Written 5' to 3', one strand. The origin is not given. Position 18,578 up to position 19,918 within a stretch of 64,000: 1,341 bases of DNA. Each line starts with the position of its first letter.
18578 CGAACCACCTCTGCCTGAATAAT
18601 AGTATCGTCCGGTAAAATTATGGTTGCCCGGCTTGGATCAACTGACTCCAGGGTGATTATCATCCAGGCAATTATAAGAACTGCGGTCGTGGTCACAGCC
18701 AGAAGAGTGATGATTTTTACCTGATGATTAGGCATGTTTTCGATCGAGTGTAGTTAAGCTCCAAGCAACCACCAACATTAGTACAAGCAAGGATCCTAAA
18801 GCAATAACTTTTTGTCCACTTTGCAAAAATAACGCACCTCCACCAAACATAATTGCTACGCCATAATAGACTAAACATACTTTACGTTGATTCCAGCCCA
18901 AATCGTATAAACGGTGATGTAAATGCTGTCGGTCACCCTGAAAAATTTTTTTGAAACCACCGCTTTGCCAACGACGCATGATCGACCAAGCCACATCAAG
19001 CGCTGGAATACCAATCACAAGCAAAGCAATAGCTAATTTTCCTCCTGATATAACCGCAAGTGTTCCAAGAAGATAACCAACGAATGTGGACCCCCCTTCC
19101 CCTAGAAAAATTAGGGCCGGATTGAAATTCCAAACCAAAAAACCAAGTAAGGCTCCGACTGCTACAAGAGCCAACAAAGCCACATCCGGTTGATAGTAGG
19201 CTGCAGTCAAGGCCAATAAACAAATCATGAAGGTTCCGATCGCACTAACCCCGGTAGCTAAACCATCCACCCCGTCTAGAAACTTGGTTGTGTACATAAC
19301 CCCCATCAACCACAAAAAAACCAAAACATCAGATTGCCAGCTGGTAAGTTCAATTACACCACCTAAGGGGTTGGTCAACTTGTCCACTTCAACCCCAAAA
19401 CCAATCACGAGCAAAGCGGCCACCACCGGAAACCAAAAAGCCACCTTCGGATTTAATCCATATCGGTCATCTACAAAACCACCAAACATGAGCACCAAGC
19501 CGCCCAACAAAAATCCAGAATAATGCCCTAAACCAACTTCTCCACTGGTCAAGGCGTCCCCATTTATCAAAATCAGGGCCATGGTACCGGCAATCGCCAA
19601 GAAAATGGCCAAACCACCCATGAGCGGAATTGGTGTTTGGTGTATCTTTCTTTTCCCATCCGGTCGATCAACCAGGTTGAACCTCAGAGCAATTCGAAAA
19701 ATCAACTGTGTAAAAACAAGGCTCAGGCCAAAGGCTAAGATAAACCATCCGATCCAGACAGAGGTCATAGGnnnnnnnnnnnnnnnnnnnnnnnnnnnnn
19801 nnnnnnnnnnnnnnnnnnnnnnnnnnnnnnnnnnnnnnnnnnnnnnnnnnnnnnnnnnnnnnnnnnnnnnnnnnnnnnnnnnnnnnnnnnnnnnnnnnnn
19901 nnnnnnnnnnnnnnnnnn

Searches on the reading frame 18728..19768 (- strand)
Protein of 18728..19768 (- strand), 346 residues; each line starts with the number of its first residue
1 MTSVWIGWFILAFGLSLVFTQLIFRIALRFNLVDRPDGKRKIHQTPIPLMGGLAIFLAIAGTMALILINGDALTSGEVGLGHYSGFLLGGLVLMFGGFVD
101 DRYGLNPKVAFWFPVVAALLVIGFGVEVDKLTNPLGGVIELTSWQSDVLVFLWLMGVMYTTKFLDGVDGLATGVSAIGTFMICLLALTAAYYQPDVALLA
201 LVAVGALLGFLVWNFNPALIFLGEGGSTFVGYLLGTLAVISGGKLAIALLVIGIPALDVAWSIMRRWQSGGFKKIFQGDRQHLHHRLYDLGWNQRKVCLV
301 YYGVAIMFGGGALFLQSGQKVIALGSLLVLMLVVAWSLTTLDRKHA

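Call 27: search_protein_families(library=pfam, proteins=[window:18728-19768:-], max_evalue=0.00001)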
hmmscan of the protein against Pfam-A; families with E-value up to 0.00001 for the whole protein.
window:18728-19768:- (346 aa): 1 family
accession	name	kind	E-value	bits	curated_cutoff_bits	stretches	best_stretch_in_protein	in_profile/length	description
PF00953.26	Glycos_transf_4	-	8.3e-30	104.3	27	1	85-241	3-159/160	Glycosyl transferase family 4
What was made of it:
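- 18728..19768 (-): WecA-like glycosyltransferase family 4 gene. It is a lineage-level operon neighbour, separated from clp here by a Memo/AMMECR1 gene. PF00953 (call 27).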

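Call 56: search_protein_families(library=ncbifam, proteins=[window:18728-19768:-], max_evalue=0.001)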
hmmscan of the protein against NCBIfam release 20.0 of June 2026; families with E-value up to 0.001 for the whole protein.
window:18728-19768:- (346 aa): 3 families
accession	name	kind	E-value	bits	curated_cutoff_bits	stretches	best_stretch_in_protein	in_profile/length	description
TIGR02380.1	ECA_wecA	exception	2e-31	109.4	326.05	1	9-334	4-329/346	UDP-N-acetylglucosamine--undecaprenyl-phosphate N-acetylglucosaminephosphotransferase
NF053644.1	MraY_archaea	equivalog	7.6e-23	81.4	450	2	139-308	176-335/340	pseudomurein biosynthesis MraY family phospho-N-acetylmuramoyl-pentapeptide-transferase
TIGR00445.1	mraY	equivalog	4.1e-18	65.9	192.05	1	27-308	14-310/321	phospho-N-acetylmuramoyl-pentapeptide-transferase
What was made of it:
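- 18728..19768 (-): The best NCBIfam model is WecA, below its cut-off (call 56).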
